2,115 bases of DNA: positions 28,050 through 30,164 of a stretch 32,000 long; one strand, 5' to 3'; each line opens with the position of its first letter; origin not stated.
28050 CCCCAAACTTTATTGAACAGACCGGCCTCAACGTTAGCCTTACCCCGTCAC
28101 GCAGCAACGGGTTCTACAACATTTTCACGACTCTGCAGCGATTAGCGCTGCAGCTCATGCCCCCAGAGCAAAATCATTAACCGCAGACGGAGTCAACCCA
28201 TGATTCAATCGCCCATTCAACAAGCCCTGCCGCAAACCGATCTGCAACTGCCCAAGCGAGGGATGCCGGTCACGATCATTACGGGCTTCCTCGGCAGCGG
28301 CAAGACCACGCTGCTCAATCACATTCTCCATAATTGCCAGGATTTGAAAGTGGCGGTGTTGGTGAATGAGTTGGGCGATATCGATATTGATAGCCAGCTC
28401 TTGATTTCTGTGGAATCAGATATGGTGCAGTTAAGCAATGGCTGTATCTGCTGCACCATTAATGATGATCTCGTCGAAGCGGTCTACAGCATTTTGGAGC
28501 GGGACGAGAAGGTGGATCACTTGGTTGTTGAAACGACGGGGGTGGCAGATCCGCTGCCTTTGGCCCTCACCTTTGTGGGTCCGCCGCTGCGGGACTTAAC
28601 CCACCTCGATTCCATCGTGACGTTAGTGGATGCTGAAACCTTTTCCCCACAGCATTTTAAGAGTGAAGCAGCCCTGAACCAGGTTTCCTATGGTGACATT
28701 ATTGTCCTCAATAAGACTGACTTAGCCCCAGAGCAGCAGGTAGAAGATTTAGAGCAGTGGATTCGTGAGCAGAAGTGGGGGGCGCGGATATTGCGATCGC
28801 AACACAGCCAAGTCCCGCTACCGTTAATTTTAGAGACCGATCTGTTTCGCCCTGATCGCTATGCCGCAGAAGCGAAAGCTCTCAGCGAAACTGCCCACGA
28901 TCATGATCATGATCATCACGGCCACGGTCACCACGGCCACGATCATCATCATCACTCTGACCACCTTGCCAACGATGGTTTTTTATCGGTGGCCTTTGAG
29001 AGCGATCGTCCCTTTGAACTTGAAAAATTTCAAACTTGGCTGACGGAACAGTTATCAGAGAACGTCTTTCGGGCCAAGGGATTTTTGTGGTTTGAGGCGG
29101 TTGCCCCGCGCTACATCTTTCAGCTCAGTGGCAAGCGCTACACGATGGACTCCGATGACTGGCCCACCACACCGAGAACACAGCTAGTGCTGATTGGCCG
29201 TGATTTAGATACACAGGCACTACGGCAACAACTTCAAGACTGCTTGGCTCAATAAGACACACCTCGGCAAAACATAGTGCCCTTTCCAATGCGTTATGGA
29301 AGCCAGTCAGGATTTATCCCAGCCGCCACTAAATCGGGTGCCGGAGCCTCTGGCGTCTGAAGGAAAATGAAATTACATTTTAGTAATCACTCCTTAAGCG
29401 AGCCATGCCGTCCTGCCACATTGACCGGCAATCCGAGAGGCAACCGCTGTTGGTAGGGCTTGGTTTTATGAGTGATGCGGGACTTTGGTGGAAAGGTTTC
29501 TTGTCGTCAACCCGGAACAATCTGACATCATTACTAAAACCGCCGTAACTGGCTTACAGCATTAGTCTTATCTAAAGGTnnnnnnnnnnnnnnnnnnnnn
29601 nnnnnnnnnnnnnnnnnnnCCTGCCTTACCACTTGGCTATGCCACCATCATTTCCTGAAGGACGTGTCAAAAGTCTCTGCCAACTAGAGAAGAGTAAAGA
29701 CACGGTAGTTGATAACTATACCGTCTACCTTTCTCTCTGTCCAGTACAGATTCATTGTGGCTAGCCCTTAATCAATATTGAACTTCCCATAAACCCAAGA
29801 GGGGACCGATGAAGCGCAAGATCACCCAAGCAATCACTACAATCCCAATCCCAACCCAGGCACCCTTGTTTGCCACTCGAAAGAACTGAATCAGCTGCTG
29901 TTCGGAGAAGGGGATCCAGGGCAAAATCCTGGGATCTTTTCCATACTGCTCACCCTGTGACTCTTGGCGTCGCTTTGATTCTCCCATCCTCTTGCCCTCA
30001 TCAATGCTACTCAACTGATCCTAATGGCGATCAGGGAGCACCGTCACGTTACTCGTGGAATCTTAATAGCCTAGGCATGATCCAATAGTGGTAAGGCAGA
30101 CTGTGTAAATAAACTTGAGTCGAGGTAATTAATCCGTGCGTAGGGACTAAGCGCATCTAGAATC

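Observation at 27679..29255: SufE-like sulfur-transfer protein co-transcribed with a His-rich COG0523 GTPase from a Zur-occluded promoter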

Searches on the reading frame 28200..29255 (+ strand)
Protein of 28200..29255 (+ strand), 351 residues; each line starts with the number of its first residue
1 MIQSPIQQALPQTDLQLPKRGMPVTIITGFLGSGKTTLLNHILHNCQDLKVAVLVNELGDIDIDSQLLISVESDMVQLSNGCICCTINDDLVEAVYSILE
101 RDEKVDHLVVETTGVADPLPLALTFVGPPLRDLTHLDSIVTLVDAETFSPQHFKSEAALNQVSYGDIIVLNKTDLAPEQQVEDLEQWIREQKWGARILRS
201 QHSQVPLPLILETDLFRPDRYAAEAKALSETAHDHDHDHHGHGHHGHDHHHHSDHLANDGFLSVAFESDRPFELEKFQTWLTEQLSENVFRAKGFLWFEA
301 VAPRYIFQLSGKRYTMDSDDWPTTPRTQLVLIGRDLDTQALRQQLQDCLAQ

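Call 3: search_protein_families(library=pfam, proteins=[window:28200-29255:+], max_evalue=0.01)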
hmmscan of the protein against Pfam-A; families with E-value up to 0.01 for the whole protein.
window:28200-29255:+ (351 aa): 7 families
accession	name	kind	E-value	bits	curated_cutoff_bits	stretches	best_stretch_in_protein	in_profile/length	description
PF02492.25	cobW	-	2.6e-56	190.5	20.7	1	23-197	1-178/180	CobW/HypB/UreG, nucleotide-binding domain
PF07683.19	CobW_C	-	9.3e-26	90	22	1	263-349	3-94/94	Cobalamin synthesis protein cobW C-terminal domain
PF00009.33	GTP_EFTU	-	0.00014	22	26.5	1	26-190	7-148/188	Elongation factor Tu GTP binding domain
PF03193.22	RsgA_GTPase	-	0.00034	20.9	30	0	165-199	55-88/174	RsgA GTPase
PF25199.1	nSTAND_NTPase5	-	0.00098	19.4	34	1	16-62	35-82/145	Novel STAND NTPase 5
PF01637.24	ATPase_2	-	0.0086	16.3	33.2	0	23-64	21-63/225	ATPase domain predominantly from Archaea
PF03029.23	ATP_bind_1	-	0.009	16.3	27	0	27-55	1-29/240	Conserved hypothetical ATP binding protein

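Call 4: search_protein_families(library=ncbifam, proteins=[window:28200-29255:+], max_evalue=0.01)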
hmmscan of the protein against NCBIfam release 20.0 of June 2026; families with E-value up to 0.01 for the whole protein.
window:28200-29255:+ (351 aa): 14 families
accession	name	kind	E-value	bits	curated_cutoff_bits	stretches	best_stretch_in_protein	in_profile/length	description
NF038288.1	chaper_GTP_ZigA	equivalog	2.2e-62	211.2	600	2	22-156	1-145/390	zinc metallochaperone GTPase ZigA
TIGR02475.1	CobW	equivalog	7.9e-54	182.8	332.1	2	22-153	4-141/342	cobalamin biosynthesis protein CobW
NF008578.0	PRK11537.1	equivalog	6.4e-48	163.6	361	2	22-219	4-204/318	GTPase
NF041053.1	CobW_rel_Se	equivalog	2.8e-18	66.3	180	1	22-198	1-179/195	CobW-related selenoprotein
TIGR00073.1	hypB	equivalog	7e-08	32.2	121.2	1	18-187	26-182/217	hydrogenase nickel incorporation protein HypB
NF047431.1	hiber_recruit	equivalog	3.5e-06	26.2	375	1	44-150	33-146/402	ribosome hibernation factor-recruiting GTPase MRF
TIGR00101.1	ureG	equivalog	7.4e-05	22.6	204.2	1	27-178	6-152/199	urease accessory protein UreG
NF011062.0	PRK14494.1-1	equivalog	0.00011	21.8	323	1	26-66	5-45/231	putative molybdopterin-guanine dinucleotide biosynthesis protein MobB/FeS domain-containing protein protein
NF000908.1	PRK00089.1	equivalog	0.00038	19.8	237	1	130-193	77-142/291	GTPase Era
TIGR03596.1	GTPase_YlqF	equivalog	0.0022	17.4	208.2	0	134-204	20-89/276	ribosome biogenesis GTPase YlqF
NF010340.0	PRK13768.1-2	equivalog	0.0027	17.5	293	0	25-193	6-193/265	GTPase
TIGR03819.1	heli_sec_ATPase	hypoth_equivalog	0.0045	16.2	373.15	1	25-73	181-229/340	TadA family conjugal transfer-associated ATPase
TIGR00231.1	small_GTP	domain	0.0058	16.4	42.5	0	26-45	7-26/164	GTP-binding protein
TIGR02982.1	heterocyst_DevA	subfamily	0.0063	16.1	295.8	0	22-62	31-73/220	ABC exporter ATP-binding subunit, DevA family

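Call 40: search_solved_structures(query=window:28200-29252:+, max_evalue=0.001, show_alignments=1)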
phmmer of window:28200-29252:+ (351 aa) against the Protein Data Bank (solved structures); distinct sequences matched with E-value up to 0.001: 2.
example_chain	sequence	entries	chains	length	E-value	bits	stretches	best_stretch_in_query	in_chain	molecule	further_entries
1nij_A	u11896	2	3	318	1.2e-38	136.4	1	23-222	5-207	Hypothetical protein yjiA | Uncharacterized GTP-binding protein YjiA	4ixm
4ixn_A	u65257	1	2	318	1.8e-36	129.2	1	23-222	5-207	Uncharacterized GTP-binding protein YjiA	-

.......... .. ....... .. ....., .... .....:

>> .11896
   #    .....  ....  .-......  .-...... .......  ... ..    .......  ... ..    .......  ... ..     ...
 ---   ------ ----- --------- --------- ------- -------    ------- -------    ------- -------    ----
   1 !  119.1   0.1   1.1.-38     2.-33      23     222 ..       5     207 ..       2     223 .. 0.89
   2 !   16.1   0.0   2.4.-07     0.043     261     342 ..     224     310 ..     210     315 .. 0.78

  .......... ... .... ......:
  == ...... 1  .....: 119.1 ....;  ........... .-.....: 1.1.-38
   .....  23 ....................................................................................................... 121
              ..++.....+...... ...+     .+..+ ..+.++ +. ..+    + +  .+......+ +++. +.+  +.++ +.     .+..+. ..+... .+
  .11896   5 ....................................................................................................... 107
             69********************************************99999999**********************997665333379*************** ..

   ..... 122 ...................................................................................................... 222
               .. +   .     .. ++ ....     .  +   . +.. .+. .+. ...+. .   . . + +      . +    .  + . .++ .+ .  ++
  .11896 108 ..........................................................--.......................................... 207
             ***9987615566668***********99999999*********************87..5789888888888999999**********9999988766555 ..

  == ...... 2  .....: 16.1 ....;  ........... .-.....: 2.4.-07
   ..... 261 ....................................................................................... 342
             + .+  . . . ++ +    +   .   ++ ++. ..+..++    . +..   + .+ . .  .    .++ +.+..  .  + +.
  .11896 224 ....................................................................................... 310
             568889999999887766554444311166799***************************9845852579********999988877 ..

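Call 58: find_homologous_proteins(query=window:28200-29252:+)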
Query window:28200-29252:+ (351 aa): 8000 proteins with E <= 0.001 among 8000 candidates; the best 120 are listed.
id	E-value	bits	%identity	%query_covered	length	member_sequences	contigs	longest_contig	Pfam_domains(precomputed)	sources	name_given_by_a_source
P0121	3.1e-216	735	92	100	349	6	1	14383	PF02492.26,PF07683.20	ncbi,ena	-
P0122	4.6e-188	643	82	94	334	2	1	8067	PF02492.26,PF07683.20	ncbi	-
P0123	2.1e-185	634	78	99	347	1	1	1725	PF02492.26,PF07683.20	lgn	-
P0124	2.7e-184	630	80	98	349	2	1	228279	PF02492.26,PF07683.20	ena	-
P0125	7.1e-182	622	78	100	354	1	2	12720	PF02492.26,PF07683.20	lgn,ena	-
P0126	1.3e-180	618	78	99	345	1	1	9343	PF02492.26,PF07683.20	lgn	-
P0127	4.5e-180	616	78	99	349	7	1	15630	PF02492.26,PF07683.20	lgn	-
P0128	4.6e-180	616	76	100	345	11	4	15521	PF02492.26,PF07683.20,PF25199.2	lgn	-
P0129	6.7e-180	616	77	99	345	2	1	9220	PF02492.26,PF07683.20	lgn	-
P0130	7.2e-175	599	76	99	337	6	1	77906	PF02492.26,PF07683.20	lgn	-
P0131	3.8e-172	590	75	99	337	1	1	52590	PF02492.26,PF07683.20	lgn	-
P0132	1.7e-167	575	66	98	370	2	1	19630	PF02492.26,PF07683.20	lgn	-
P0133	1.4e-166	572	70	98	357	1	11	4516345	PF02492.26,PF07683.20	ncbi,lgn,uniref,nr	ncbi:GTP-binding protein [Acaryochloris sp. CCMEE 5410]|uniref:CobW family GTP-binding protein n=1 T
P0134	6.3e-166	570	72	96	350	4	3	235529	PF02492.26,PF07683.20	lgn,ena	-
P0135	1.4e-163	562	69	96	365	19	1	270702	PF02492.26,PF07683.20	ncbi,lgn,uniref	ncbi:CobW family GTP-binding protein [Acaryochloris marina NIES-2412]|uniref:CobW family GTP-binding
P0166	1.5e-142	493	62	97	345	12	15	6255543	PF02492.26,PF07683.20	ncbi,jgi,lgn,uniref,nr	ncbi:hypothetical protein NIES2135_51620 [Leptolyngbya boryana NIES-2135]|jgi:G3E family GTPase|unir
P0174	3.2e-142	492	60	96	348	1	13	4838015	PF02492.26,PF07683.20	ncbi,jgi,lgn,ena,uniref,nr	ncbi:GTP-binding protein [Planktothrix agardhii 1029]|jgi:G3E family GTPase|uniref:CobW C-terminal d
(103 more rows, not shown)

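Call 59: find_encoding_contigs(protein=P0166, flank=5000, max_places=1)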
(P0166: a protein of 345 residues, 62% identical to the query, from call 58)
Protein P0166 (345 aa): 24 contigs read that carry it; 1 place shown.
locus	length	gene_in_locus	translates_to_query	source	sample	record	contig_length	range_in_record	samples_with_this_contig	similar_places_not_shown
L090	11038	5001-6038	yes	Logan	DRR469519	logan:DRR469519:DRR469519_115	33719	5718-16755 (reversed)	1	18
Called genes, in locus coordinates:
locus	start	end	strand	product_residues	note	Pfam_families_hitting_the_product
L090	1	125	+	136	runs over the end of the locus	PF01475:FUR, PF08461:WHD_RNase_R (weak)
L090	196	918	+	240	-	PF07683:CobW_C (weak)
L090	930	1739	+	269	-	PF00149:Metallophos, PF12850:Metallophos_2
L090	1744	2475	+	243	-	-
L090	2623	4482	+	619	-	PF07973:tRNA_SAD (weak), PF00587:tRNA-synt_2b, PF03129:HGTP_anticodon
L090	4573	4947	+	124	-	PF07845:DUF1636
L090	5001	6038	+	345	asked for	PF02492:cobW, PF07683:CobW_C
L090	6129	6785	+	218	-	PF01227:GTP_cyclohydroI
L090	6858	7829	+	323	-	PF02492:cobW, PF07683:CobW_C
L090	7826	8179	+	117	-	PF01502:PRA-CH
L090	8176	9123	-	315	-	PF00132:Hexapep (faint), PF25084:LbH_EIF2B (faint), PF25087:GMPPB_C (faint), PF00101:RuBisCO_small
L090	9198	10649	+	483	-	PF01406:tRNA-synt_1e, PF09334:tRNA-synt_1g, PF09190:DALR_2, PF23493:CysS_C (weak)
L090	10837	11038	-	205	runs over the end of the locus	PF01209:Ubie_methyltran, PF13489:Methyltransf_23, PF08241:Methyltransf_11, PF08242:Methyltransf_12, PF13649:Methyltransf_25, PF13847:Methyltransf_31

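Call 60: find_encoding_contigs(protein=P0174, flank=5000, max_places=1)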
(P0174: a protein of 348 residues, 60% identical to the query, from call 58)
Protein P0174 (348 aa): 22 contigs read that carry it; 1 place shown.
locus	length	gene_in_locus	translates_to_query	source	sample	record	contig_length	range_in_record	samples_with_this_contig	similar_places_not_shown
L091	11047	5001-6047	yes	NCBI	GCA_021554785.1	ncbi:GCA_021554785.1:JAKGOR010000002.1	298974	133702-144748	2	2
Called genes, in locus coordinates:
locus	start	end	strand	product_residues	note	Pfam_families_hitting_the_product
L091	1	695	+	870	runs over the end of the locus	PF05231:MASE1, PF08447:PAS_3, PF00512:HisKA, PF02518:HATPase_c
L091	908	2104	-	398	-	PF13454:NAD_binding_9, PF07992:Pyr_redox_2 (weak), PF13434:Lys_Orn_oxgnase, PF13738:Pyr_redox_3 (weak)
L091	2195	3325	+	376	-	PF01297:ZnuA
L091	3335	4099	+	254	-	PF02463:SMC_N (faint), PF00005:ABC_tran, PF13304:AAA_21 (faint), PF13401:AAA_22 (faint)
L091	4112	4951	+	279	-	PF00950:ABC-3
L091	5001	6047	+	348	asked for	PF02492:cobW, PF07683:CobW_C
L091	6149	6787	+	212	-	PF01227:GTP_cyclohydroI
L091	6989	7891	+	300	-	PF00561:Abhydrolase_1, PF12697:Abhydrolase_6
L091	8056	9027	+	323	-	PF00009:GTP_EFTU (faint), PF02492:cobW, PF03193:RsgA_GTPase (faint), PF07683:CobW_C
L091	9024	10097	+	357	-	PF23414:Beta-prop_EML_2, PF24814:WD40_Prp19, PF24817:WD40_WDHD1_1st, PF25172:Beta-prop_WDR3_2nd, PF25173:Beta-prop_WDR3_1st, PF25174:Beta-prop_THOC3, PF23381:Beta-prop_IFT122_1st, PF24807:WD40_CDC20-Fz, +42 more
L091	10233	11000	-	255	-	PF03982:DAGAT (weak)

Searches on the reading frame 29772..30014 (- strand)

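Call 79: search_protein_families(library=pfam, proteins=[window:29772-30014:-], max_evalue=0.01)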
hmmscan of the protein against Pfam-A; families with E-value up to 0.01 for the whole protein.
window:29772-30014:- (80 aa): 1 family
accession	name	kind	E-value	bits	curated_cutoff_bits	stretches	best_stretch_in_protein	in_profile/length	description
PF10999.13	DUF2839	-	4.5e-26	91.4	22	1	10-76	1-67/67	Protein of unknown function (DUF2839)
